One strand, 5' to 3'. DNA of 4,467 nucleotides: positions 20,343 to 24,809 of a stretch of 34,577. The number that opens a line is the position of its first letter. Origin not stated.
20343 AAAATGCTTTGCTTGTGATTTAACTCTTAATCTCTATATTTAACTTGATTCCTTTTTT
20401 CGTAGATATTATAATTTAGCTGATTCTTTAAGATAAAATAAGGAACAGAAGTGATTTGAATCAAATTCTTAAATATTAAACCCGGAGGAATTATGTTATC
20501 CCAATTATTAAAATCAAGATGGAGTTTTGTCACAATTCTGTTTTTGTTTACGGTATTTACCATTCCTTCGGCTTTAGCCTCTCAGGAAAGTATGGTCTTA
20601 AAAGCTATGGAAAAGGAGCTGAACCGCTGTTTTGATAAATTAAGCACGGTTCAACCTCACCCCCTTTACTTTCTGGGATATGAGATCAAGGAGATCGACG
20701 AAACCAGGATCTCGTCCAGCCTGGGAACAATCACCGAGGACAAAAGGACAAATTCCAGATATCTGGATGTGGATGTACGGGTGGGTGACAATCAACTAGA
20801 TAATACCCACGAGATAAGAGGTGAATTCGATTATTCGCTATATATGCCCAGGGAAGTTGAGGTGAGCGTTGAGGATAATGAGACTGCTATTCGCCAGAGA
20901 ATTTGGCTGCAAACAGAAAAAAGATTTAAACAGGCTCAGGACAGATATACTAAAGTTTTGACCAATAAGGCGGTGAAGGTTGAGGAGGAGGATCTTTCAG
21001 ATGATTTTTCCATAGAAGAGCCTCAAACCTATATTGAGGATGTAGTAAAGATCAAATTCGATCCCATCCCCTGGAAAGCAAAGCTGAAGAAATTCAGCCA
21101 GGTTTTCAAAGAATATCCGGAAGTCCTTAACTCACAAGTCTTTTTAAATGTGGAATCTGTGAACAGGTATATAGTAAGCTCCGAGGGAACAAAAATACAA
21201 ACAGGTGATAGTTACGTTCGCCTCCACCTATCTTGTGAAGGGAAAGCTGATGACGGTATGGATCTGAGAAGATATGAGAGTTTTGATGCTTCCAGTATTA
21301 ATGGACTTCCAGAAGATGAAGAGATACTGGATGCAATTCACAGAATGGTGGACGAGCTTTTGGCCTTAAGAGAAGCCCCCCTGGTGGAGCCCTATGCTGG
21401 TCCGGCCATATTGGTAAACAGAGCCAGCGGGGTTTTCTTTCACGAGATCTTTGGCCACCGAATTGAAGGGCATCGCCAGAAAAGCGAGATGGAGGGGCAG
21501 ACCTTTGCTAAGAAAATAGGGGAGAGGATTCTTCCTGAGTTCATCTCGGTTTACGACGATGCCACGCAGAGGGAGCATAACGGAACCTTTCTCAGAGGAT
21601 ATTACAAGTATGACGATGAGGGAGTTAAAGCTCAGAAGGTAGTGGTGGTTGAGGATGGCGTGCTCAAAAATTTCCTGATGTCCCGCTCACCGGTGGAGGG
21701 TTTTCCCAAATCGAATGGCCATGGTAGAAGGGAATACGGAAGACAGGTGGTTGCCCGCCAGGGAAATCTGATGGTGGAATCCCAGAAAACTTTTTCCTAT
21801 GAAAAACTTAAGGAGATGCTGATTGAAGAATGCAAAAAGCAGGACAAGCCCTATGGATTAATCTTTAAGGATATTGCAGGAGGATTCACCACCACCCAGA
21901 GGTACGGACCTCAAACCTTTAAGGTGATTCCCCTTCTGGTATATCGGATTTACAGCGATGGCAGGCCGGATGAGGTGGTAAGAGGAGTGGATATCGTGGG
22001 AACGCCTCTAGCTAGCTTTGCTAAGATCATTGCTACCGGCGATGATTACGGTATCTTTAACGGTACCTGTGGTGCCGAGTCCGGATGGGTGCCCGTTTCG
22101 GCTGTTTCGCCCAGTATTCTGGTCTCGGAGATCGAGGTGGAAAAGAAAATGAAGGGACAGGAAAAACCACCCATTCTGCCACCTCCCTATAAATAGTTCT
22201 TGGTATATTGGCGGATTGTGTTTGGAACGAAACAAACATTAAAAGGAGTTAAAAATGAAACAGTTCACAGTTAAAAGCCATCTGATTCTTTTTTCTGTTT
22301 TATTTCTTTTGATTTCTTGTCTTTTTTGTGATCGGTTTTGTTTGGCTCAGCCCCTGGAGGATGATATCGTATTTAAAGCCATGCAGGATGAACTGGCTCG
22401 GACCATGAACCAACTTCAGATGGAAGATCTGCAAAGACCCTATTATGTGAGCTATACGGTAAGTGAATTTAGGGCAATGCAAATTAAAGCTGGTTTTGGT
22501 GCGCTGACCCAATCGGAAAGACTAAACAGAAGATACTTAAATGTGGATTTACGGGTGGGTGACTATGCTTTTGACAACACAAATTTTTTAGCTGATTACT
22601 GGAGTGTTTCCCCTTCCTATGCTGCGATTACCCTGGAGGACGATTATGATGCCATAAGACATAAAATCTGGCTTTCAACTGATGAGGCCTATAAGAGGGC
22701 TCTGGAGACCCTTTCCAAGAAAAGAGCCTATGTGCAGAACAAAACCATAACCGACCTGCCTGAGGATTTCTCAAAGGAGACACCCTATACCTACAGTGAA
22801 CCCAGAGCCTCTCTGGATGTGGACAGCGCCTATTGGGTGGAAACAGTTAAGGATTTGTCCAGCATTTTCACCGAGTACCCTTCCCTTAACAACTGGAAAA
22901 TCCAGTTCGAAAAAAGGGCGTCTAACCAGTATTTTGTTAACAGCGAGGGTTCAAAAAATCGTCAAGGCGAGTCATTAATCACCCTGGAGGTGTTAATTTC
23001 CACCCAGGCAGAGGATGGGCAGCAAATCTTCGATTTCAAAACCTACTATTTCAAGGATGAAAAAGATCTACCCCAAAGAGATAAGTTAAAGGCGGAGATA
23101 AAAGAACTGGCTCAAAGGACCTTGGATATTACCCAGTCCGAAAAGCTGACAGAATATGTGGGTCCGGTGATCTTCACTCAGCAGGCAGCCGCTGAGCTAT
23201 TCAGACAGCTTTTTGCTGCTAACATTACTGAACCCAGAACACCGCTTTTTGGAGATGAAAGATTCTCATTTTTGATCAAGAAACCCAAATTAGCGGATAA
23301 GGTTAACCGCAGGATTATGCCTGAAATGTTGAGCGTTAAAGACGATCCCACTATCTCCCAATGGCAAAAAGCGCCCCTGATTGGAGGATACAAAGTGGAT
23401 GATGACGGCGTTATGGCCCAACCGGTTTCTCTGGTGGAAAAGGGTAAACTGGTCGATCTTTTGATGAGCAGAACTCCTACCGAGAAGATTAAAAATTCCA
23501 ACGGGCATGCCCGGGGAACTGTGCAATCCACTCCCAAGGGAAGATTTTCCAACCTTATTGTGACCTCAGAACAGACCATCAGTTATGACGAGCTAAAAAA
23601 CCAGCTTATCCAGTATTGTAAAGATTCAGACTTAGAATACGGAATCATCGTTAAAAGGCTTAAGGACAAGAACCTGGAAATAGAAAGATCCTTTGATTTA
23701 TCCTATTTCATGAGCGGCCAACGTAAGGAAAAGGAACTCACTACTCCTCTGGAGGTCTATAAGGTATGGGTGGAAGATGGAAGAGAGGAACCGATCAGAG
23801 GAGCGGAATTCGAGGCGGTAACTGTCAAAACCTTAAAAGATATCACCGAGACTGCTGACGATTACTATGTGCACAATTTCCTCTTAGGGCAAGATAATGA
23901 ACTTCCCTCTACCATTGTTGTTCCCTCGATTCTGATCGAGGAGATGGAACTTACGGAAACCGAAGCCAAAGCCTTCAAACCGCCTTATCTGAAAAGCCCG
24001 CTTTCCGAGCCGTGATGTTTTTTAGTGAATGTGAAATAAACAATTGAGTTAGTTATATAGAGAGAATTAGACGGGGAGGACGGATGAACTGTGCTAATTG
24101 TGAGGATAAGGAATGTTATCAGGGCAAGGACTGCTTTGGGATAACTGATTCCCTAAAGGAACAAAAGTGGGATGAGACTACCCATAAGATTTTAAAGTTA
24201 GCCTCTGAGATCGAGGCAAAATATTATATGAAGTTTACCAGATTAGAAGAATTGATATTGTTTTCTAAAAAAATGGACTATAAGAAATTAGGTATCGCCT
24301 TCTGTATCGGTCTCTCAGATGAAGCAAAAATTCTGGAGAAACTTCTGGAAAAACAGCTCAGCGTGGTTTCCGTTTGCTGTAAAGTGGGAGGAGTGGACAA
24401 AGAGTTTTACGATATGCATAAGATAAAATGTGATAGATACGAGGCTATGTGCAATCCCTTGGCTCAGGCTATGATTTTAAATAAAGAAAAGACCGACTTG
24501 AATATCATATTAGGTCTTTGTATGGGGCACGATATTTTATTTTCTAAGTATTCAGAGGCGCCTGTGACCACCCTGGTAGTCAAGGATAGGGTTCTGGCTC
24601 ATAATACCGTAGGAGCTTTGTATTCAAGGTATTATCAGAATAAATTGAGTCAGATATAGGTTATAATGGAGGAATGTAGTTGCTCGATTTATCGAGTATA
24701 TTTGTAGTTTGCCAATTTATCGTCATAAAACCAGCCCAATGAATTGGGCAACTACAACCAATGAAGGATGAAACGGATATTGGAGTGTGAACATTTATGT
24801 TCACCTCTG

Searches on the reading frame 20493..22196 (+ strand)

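Call 8: search_protein_families(library=pfam, proteins=[window:20493-22196:+], max_evalue=0.01)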
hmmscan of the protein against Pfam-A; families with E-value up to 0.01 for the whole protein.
window:20493-22196:+ (567 aa): 2 families
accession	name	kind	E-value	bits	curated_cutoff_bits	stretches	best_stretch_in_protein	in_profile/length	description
PF19289.4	PmbA_TldD_3rd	-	1.3e-32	113.2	22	1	304-550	5-219/220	PmbA/TldA metallopeptidase C-terminal domain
PF19290.4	PmbA_TldD_2nd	-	0.00045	21.1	20.9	0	212-281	32-97/109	PmbA/TldA metallopeptidase central domain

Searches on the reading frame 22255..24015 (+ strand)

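Call 14: search_protein_families(library=pfam, proteins=[window:22255-24015:+], max_evalue=0.001)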
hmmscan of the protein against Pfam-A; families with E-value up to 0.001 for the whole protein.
window:22255-24015:+ (586 aa): 1 family
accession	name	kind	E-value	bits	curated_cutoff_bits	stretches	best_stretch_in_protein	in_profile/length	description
PF19289.4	PmbA_TldD_3rd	-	7.9e-24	84.5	22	1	304-567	5-219/220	PmbA/TldA metallopeptidase C-terminal domain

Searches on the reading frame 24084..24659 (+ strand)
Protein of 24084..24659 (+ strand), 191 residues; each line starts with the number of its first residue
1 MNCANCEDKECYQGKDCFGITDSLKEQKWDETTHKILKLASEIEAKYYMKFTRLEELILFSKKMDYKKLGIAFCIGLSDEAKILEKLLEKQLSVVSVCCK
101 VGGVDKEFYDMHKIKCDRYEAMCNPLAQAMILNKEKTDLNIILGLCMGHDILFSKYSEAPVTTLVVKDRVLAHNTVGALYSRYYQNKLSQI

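Call 14: search_protein_families(library=pfam, proteins=[window:24084-24659:+], max_evalue=0.001)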
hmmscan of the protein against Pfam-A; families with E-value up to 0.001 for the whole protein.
window:24084-24659:+ (191 aa): 1 family
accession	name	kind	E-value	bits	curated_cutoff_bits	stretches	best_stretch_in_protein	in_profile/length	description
PF08901.16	DUF1847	-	7.8e-56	188.4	25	1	22-164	12-157/157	Protein of unknown function (DUF1847)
